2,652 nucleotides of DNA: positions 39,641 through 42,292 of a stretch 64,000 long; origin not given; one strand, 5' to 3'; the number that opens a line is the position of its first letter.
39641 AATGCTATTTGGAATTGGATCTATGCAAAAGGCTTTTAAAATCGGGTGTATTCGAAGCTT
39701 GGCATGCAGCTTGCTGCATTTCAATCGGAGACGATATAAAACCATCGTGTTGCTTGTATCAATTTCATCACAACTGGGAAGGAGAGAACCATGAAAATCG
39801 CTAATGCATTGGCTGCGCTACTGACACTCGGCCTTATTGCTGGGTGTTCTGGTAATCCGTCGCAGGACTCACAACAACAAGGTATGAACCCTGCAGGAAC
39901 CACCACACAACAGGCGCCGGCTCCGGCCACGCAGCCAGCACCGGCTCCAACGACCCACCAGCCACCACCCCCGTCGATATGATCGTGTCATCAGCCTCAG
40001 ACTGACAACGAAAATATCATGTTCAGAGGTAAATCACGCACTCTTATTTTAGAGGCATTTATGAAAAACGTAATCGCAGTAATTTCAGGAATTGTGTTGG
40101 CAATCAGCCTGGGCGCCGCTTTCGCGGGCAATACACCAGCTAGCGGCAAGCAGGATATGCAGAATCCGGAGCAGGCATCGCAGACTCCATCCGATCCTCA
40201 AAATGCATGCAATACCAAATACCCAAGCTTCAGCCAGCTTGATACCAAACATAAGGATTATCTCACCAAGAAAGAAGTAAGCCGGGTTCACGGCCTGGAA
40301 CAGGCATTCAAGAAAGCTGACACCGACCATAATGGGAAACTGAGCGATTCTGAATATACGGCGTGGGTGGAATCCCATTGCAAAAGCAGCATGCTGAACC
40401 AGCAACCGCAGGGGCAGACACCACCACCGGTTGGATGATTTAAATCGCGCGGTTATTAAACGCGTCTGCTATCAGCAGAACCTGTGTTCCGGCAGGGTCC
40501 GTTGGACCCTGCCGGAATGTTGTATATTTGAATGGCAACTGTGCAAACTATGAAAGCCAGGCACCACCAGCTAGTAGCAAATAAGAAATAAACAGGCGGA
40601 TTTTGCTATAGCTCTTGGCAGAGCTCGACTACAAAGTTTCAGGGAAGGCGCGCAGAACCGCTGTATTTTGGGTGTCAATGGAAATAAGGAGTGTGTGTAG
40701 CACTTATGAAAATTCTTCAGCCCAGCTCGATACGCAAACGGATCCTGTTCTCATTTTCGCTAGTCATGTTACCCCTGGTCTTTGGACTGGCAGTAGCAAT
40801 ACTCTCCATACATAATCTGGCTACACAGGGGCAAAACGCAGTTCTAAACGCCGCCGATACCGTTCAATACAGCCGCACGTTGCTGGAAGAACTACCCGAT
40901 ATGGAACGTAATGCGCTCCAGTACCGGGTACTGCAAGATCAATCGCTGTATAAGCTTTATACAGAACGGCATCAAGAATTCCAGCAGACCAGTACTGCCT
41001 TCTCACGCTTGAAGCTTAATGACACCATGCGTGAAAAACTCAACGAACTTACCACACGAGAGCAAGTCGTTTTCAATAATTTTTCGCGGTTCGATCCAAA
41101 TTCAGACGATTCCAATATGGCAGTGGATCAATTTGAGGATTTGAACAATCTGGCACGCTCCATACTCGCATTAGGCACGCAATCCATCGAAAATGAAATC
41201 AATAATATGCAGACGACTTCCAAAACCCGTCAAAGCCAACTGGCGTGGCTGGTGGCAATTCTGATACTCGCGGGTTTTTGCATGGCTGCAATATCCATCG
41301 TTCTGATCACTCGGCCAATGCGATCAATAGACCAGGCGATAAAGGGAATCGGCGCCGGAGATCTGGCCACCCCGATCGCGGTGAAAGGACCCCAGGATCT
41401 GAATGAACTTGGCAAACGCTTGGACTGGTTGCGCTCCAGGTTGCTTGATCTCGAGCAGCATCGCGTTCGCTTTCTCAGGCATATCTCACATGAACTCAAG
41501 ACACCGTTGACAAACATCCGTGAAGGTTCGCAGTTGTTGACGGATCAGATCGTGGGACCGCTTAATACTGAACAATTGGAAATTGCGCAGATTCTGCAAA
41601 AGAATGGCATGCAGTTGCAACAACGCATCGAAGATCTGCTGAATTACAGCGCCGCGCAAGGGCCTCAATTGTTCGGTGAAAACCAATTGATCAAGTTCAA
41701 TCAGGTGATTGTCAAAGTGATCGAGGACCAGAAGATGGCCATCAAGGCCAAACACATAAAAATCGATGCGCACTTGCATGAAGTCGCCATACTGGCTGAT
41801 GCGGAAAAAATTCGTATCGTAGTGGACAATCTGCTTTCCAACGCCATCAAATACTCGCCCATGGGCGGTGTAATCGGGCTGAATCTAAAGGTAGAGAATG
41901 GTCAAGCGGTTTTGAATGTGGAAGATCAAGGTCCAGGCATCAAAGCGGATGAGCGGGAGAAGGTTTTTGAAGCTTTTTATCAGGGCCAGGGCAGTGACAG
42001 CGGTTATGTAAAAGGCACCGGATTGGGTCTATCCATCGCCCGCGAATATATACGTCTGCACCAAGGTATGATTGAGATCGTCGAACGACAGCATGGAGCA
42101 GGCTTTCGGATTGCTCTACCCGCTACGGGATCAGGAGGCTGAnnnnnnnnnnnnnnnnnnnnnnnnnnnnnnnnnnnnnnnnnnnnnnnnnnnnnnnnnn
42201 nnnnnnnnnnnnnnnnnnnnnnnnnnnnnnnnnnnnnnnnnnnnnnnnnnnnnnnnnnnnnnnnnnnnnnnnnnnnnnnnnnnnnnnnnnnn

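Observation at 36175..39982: Three small secreted Q/P/T/A-rich proteins with a shared C-terminal PPP[LI] tail each lead a sigma54 operon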

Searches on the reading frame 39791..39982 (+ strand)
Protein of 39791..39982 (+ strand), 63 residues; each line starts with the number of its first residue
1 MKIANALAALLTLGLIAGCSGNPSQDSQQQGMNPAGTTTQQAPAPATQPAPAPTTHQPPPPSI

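Call 8: search_protein_families(library=pfam, max_evalue=1, proteins=[window:39791-39982:+])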
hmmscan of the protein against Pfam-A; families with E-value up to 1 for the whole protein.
window:39791-39982:+ (63 aa): 1 family
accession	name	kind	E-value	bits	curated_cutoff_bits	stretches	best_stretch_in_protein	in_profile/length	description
PF20101.4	DUF6491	-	0.23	11.9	27.5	1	5-38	4-34/138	Family of unknown function (DUF6491)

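Call 9: search_protein_families(library=ncbifam, max_evalue=1, proteins=[window:39791-39982:+])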
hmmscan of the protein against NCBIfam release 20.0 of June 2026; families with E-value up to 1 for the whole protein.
window:39791-39982:+ (63 aa): 8 families
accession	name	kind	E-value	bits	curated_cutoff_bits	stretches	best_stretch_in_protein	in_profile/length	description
NF053527.1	lipo_Cory_WKLS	subfamily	0.0037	17.2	105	1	6-56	3-51/166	WKL family lipoprotein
NF058595.1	invert_tail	domain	0.0047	17.3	37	1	6-39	59-92/113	lipo-invert putative C-terminal anchoring domain-containing protein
NF037973.1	metallo_SslE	exception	0.016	12.6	3000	1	6-60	11-65/1519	lipoprotein metalloprotease SslE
NF041057.1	Rcas_1661_fam_Se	equivalog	0.036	13.6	190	1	10-58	3-52/247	Rcas_1661 family thioredoxin-like (seleno)lipoprotein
NF053526.1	Myco_lipo_LppK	equivalog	0.038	14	125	1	6-54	11-59/167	lipoprotein LppK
NF040528.1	SP_0198_lipo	equivalog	0.045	13.7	100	1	2-44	2-43/144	SP_0198 family lipoprotein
NF040598.1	Ala_zip_lipo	subfamily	0.071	13.6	43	1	6-46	5-45/90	Lpp/OprI family alanine-zipper lipoprotein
NF033216.1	lipo_YgdI_YgdR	subfamily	0.086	12.8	42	1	2-25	2-24/71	YgdI/YgdR family lipoprotein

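Call 10: find_encoding_contigs(protein=window:39791-39982:+, flank=6000, max_places=6)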
Protein window:39791-39982:+ (63 aa): 1 contig read that carries it; 1 place shown.
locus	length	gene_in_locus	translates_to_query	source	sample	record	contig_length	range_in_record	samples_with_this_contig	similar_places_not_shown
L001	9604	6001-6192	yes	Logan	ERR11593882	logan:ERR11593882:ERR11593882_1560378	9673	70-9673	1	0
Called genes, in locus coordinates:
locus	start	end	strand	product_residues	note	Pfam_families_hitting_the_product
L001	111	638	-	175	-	-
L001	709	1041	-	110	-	-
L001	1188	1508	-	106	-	PF04972:BON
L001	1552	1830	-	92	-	-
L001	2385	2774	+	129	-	-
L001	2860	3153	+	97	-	-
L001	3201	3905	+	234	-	PF01618:MotA_ExbB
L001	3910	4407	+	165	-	PF02472:ExbD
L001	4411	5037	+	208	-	PF13103:TonB_2, PF03544:TonB_C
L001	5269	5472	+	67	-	-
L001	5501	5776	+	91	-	-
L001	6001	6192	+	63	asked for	-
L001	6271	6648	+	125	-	PF13499:EF-hand_7 (faint), PF00036:EF-hand_1 (faint), PF13405:EF-hand_6 (faint)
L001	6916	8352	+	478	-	PF00672:HAMP (faint), PF00512:HisKA, PF02518:HATPase_c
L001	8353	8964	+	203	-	-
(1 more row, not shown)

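Call 14: find_homologous_proteins(query=window:39791-39982:+, max_evalue=0.01)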
Query window:39791-39982:+ (63 aa): 8 proteins with E <= 0.01 among 11 candidates.
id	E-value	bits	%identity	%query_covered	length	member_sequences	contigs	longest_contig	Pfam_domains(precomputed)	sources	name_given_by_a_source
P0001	4.4e-31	123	100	100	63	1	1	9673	-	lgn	-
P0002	7.5e-25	103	85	100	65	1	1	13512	-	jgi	jgi:uncharacterized lipoprotein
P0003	3.2e-23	98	85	73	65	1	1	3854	-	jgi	jgi:uncharacterized lipoprotein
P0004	5.7e-23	98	74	100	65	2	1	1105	-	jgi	jgi:uncharacterized lipoprotein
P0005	2.4e-20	89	84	78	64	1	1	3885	-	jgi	jgi:uncharacterized lipoprotein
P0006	5.2e-18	82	76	73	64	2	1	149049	-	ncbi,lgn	ncbi:MAG: hypothetical protein WBR29_09795 [Gammaproteobacteria bacterium]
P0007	6.3e-18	82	77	100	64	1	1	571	-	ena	-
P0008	7.4e-15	72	73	71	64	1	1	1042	-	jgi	jgi:hypothetical protein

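Call 16: find_encoding_contigs(protein=P0006, flank=10000, max_places=3)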
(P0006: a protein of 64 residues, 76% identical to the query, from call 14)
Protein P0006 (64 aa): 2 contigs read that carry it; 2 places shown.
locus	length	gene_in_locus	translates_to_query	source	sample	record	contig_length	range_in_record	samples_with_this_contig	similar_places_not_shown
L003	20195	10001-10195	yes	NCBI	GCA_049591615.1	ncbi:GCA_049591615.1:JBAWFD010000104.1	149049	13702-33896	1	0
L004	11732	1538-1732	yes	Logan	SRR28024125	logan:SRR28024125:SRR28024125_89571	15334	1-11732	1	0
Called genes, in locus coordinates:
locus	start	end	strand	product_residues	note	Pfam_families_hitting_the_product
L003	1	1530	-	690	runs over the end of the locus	PF00122:E1-E2_ATPase, PF00702:Hydrolase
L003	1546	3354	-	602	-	PF03814:KdpA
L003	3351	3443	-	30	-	PF09604:Potass_KdpF (weak)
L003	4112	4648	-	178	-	-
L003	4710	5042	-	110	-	-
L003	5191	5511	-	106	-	PF04972:BON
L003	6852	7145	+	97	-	-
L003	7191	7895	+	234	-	PF01618:MotA_ExbB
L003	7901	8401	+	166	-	PF02472:ExbD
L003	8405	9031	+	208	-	PF13103:TonB_2, PF03544:TonB_C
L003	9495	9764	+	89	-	-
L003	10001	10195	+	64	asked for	-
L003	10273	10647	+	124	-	PF13499:EF-hand_7 (faint), PF00036:EF-hand_1 (faint), PF13405:EF-hand_6 (faint)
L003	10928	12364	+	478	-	PF00672:HAMP (weak), PF00512:HisKA, PF02518:HATPase_c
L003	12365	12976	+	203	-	-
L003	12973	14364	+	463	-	PF00072:Response_reg, PF00158:Sigma54_activat, PF01078:Mg_chelatase (faint), PF14532:Sigma54_activ_2, PF07728:AAA_5 (weak), PF25601:AAA_lid_14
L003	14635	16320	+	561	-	-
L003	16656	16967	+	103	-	-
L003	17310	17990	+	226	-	PF07885:Ion_trans_2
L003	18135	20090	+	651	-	PF01578:Cytochrom_C_asm, PF16327:CcmF_C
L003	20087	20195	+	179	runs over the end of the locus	PF00578:AhpC-TSA, PF08534:Redoxin, PF00085:Thioredoxin (faint)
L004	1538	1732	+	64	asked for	-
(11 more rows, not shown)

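Call 17: find_encoding_contigs(protein=P0002, flank=10000, max_places=3)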
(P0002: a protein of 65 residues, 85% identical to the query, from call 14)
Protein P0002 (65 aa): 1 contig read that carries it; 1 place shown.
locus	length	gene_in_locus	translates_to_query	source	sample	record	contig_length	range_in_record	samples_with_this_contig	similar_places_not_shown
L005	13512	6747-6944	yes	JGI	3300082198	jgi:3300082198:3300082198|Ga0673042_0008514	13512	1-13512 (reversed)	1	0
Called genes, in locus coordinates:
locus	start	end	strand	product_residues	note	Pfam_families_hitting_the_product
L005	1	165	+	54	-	?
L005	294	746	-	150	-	PF00127:Copper-bind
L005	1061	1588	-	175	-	-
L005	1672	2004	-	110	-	-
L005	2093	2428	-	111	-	PF04972:BON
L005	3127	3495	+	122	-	-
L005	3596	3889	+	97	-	-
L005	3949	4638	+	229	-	PF01618:MotA_ExbB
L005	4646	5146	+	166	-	PF02472:ExbD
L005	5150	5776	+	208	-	PF13103:TonB_2, PF03544:TonB_C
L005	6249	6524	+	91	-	-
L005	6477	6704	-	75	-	-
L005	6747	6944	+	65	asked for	-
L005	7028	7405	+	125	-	PF13499:EF-hand_7 (faint), PF00036:EF-hand_1 (faint), PF13405:EF-hand_6 (faint)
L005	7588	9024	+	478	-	PF00672:HAMP (weak), PF00512:HisKA, PF02518:HATPase_c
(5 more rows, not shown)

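Call 30: find_homologous_proteins(query=A3, max_evalue=0.01)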
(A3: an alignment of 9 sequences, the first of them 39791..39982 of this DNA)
Query A3 (9 sequences) (63 aa, profile of the alignment): 20 proteins with E <= 0.01 among 8000 candidates.
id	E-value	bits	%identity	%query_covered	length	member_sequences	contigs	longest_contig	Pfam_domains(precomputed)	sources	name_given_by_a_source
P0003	1.3e-32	129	85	73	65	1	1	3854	-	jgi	jgi:uncharacterized lipoprotein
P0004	6.9e-32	127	74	100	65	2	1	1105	-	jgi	jgi:uncharacterized lipoprotein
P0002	1.3e-31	126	85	100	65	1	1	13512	-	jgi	jgi:uncharacterized lipoprotein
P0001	1.5e-30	123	100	100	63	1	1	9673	-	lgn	-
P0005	1.7e-29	119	84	78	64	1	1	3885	-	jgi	jgi:uncharacterized lipoprotein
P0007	1.0e-28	117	77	100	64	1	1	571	-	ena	-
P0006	2.8e-27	112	76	73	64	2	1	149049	-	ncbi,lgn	ncbi:MAG: hypothetical protein WBR29_09795 [Gammaproteobacteria bacterium]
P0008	5.6e-27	111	73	71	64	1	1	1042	-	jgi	jgi:hypothetical protein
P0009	2.6e-23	100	72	100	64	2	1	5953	-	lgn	-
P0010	1.3e-18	84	-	-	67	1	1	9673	-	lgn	-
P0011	3.1e-18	83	67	44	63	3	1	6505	-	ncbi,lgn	-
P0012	1.4e-12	65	55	92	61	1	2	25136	-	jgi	jgi:uncharacterized lipoprotein YajG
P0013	2.9e-10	58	56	86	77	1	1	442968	-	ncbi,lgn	ncbi:MAG: hypothetical protein WBR15_02360 [Gammaproteobacteria bacterium]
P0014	1.2e-9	56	48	79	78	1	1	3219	-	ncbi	ncbi:MAG: hypothetical protein ACRESO_00310 [Gammaproteobacteria bacterium]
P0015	6.3e-9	53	52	79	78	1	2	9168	-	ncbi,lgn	ncbi:MAG: hypothetical protein ACRETA_08205 [Gammaproteobacteria bacterium]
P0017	9.2e-7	47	49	68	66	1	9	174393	-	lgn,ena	-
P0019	2.4e-5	42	41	94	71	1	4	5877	-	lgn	-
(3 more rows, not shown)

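Call 76: find_encoding_contigs(protein=P0019, flank=6000, max_places=2)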
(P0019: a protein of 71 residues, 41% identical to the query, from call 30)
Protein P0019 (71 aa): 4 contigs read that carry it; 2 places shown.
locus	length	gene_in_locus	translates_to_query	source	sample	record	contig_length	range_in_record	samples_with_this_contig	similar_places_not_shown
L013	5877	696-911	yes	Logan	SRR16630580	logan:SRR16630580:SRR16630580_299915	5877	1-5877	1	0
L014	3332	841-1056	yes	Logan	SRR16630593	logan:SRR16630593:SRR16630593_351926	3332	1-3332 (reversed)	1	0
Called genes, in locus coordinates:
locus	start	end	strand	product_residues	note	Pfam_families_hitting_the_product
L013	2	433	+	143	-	?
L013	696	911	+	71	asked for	-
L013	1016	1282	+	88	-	-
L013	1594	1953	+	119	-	PF13405:EF-hand_6 (faint), PF13499:EF-hand_7 (faint)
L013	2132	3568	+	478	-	PF00672:HAMP (weak), PF00512:HisKA, PF02518:HATPase_c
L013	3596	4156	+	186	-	-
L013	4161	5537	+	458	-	PF00072:Response_reg, PF00158:Sigma54_activat, PF14532:Sigma54_activ_2, PF07728:AAA_5 (weak), PF25601:AAA_lid_14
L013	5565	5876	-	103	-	?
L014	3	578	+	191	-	?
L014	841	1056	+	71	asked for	-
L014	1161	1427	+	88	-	-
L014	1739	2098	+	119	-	PF13405:EF-hand_6 (faint), PF13499:EF-hand_7 (faint)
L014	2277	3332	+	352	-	?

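Call 77: find_encoding_contigs(protein=P0012, flank=6000, max_places=2)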
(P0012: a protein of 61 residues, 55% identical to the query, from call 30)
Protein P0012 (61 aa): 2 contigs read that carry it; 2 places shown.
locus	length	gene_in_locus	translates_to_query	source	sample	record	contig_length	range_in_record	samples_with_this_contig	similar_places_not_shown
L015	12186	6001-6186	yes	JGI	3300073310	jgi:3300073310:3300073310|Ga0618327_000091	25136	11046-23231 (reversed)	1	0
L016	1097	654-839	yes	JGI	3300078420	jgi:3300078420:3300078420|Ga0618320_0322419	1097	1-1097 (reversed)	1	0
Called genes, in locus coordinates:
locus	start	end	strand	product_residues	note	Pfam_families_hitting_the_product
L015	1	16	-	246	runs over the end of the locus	PF20772:TACO1_YebC_N, PF01709:Transcrip_reg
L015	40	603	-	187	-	PF07437:YfaZ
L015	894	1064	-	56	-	-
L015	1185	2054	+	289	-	PF01832:Glucosaminidase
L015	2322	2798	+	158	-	-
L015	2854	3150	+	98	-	-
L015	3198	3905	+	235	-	PF01618:MotA_ExbB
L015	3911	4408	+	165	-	PF02472:ExbD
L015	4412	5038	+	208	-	PF13103:TonB_2, PF03544:TonB_C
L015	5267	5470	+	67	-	-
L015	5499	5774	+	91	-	-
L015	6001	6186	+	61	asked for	-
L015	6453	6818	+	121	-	PF13499:EF-hand_7 (faint), PF00036:EF-hand_1 (faint)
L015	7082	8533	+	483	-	PF00672:HAMP (weak), PF00512:HisKA, PF02518:HATPase_c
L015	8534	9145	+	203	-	-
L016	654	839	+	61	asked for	-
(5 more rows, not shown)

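Call 78: find_encoding_contigs(protein=P0017, flank=6000, max_places=2)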
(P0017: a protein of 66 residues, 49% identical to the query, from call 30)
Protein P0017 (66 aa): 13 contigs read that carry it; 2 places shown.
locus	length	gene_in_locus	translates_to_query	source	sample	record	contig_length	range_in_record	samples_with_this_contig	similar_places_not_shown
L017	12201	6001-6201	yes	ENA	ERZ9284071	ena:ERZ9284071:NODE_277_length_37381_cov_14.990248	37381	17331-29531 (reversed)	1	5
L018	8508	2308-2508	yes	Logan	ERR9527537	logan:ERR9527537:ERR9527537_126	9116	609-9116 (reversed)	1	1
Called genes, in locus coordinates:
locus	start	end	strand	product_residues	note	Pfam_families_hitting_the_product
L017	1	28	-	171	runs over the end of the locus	PF02075:RuvC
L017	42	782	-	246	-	PF20772:TACO1_YebC_N, PF01709:Transcrip_reg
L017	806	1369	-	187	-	PF07437:YfaZ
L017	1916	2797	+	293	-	PF01832:Glucosaminidase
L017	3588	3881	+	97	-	-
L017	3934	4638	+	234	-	PF01618:MotA_ExbB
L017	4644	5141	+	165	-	PF02472:ExbD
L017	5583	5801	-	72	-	-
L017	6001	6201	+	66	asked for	-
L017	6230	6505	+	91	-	-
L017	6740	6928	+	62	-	-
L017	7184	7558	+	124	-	PF13499:EF-hand_7 (faint), PF00036:EF-hand_1 (faint), PF13405:EF-hand_6 (faint)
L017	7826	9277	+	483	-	PF00672:HAMP, PF00512:HisKA, PF02518:HATPase_c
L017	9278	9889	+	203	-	-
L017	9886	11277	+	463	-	PF00072:Response_reg, PF00158:Sigma54_activat, PF14532:Sigma54_activ_2, PF25601:AAA_lid_14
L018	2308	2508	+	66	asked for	-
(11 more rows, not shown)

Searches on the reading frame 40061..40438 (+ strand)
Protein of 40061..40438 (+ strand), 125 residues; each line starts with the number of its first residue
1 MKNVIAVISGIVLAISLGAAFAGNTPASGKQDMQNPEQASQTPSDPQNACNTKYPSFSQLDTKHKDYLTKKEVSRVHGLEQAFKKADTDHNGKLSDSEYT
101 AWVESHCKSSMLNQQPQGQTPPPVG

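Call 8: search_protein_families(library=pfam, max_evalue=1, proteins=[window:40061-40438:+])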
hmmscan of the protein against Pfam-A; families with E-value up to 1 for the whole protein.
window:40061-40438:+ (125 aa): 8 families
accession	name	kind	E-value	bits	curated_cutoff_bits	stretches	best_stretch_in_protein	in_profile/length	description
PF13405.12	EF-hand_6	-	4.9e-07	29.4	25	1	79-102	2-25/30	EF-hand domain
PF13499.12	EF-hand_7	-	9.3e-07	29.6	30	2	79-98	4-23/67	EF-hand domain pair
PF00036.39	EF-hand_1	-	3.3e-06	26.7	25.4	1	79-104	2-27/29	EF hand domain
PF13202.12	EF-hand_5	-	8.6e-05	22.3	25.9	1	79-99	1-21/25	EF hand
PF10591.15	SPARC_Ca_bdg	-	0.0059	17.3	22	1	38-100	41-111/113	Secreted protein acidic and rich in cysteine Ca binding region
PF14967.11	FAM70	-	0.035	14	27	1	3-123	201-323/323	FAM70 protein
PF12911.12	OppC_N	-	0.095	13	23.9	1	2-43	12-53/53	N-terminal TM domain of oligopeptide transport permease C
PF23375.1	DUF7094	-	0.16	12.7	27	1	4-76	3-72/108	Family of unknown function (DUF7094)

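Call 9: search_protein_families(library=ncbifam, max_evalue=1, proteins=[window:40061-40438:+])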
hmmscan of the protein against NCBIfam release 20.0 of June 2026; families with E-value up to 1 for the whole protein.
window:40061-40438:+ (125 aa): 3 families
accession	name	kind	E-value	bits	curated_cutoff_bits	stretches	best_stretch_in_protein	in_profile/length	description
NF053806.1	lanmdlnLanM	equivalog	7.6e-07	29.3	135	1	4-108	5-104/132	lanmodulin LanM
NF041410.1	XopAW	subfamily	0.0035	17.2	120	1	51-113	103-165/235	XopAW family type III secretion system calcium-binding effector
NF033636.1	acid_shock_Asr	equivalog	0.036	14.9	50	1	1-87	1-86/119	acid resistance repetitive basic protein Asr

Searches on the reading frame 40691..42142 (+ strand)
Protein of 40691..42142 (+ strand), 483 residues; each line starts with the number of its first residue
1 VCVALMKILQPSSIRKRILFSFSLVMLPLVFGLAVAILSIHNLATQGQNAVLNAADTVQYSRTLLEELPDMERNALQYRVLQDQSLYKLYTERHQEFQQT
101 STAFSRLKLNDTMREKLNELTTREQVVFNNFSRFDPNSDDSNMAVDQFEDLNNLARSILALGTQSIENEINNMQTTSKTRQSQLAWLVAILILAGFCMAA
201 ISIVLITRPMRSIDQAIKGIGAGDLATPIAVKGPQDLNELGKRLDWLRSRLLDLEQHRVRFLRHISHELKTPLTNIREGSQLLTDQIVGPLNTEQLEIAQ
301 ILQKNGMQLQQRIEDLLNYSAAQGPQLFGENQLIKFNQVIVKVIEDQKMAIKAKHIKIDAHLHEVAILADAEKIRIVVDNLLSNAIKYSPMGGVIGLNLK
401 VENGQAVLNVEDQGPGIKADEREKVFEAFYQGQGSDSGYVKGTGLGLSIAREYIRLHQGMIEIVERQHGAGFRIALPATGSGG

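Call 9: search_protein_families(library=ncbifam, max_evalue=1, proteins=[window:40691-42142:+])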
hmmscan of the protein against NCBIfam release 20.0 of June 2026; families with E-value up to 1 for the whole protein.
window:40691-42142:+ (483 aa): 85 families (the best 25 are shown)
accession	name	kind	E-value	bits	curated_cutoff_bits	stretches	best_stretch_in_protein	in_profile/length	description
NF008312.0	PRK11100.1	equivalog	5.4e-47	160.7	356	1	162-477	162-473/477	two-component system sensor histidine kinase CreC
NF033092.0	HK_WalK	equivalog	4.7e-45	154.3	725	2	254-477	368-593/594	cell wall metabolism sensor histidine kinase WalK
NF046044.1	PnpS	equivalog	2.3e-42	145.4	400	1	252-477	164-390/390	two-component system histidine kinase PnpS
TIGR02956.1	TMAO_torS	equivalog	2e-41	142.1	676.5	3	259-478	465-682/967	TMAO reductase system sensor histidine kinase/response regulator TorS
TIGR02966.1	phoR_proteo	equivalog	1e-40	139.8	334.2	1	250-474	106-331/333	phosphate regulon sensor histidine kinase PhoR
NF040691.1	MtrAB_MtrB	equivalog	2.8e-40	138.8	450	1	173-479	180-493/507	MtrAB system histidine kinase MtrB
NF047465.1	hybrid_HK_LvrA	exception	3.6e-37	127.8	1200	1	238-477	182-421/819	hybrid histidine kinase/response regulator LvrA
NF012163.2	BaeS_SmeS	equivalog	7.5e-37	127.3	500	1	157-467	138-446/457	sensor histidine kinase efflux regulator BaeS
NF007898.0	PRK10604.1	equivalog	3.1e-36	125.5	478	1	186-478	136-423/433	two-component system sensor histidine kinase RstB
NF045900.1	HisKinCpxALeg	equivalog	1.3e-35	123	800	1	187-477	159-450/451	two-component system sensor histidine kinase CpxA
NF045595.1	HK_scytonemin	equivalog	2.5e-35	122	865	1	253-477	410-634/637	scytonemin biosynthesis sensor histidine kinase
NF007004.0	PRK09467.1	equivalog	2.7e-35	122.1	415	1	187-477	162-435/440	two-component system sensor histidine kinase EnvZ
TIGR01386.1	cztS_silS_copS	subfamily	8.6e-35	120.6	292.55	1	19-477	11-457/457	heavy metal sensor histidine kinase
NF007007.0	PRK09470.1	equivalog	8.7e-35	120.5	486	1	13-474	10-453/463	envelope stress sensor histidine kinase CpxA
NF007837.0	PRK10549.1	equivalog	4.9e-34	117.8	603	1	172-474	153-452/466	envelope stress sensor histidine kinase BaeS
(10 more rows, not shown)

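Call 42: search_protein_families(library=pfam, max_evalue=1, proteins=[window:40691-42142:+])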
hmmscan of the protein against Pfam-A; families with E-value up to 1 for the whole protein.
window:40691-42142:+ (483 aa): 10 families
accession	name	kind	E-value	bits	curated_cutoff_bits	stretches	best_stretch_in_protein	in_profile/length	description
PF02518.31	HATPase_c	-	1.7e-23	83.6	26.4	1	370-478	2-109/111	Histidine kinase-, DNA gyrase B-, and HSP90-like ATPase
PF00512.31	HisKA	-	1.4e-13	51.1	26.9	1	258-322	2-63/66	His Kinase A (phospho-acceptor) domain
PF00672.30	HAMP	-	7.7e-06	26.6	25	1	206-252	6-52/53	HAMP domain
PF13581.12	HATPase_c_2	-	0.0082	16.6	27.4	1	370-448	28-103/127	Histidine kinase-like ATPase domain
PF12729.13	4HB_MCP_1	-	0.034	14.1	27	1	13-122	3-116/181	Four helix bundle sensory module for signal transduction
PF18227.6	LepB_GAP_C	-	0.057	14.2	25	1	52-124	14-79/80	LepB GAP domain C-terminal subdomain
PF23921.1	DUF7260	-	0.057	13.3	27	0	33-135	99-204/242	Domain of unknown function (DUF7260)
PF22538.1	HexPS-like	-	0.063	13.9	28.9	1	331-388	21-80/106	Hexaprenyl diphosphate synthase, small subunit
PF08470.16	NTNH_C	-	0.067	13.7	23.9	1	332-408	74-147/162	Nontoxic nonhaemagglutinin C-terminal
PF21729.3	IRX15_IRX15L_GXM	-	0.12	12.3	27.8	1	29-106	19-98/189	IRX15/IRX15L/GXM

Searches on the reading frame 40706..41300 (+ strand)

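Call 83: search_solved_structures(query=window:40706-41300:+, max_evalue=1)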
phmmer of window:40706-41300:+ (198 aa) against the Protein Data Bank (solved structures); distinct sequences matched with E-value up to 1: 3.
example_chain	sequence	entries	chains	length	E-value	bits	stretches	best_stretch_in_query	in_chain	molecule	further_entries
9m08_C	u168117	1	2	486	4.3e-05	26.9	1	6-114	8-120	histidine kinase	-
8jwd_A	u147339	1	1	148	0.044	17.1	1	43-124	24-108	histidine kinase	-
9m07_A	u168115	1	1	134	0.19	15.1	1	43-114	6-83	histidine kinase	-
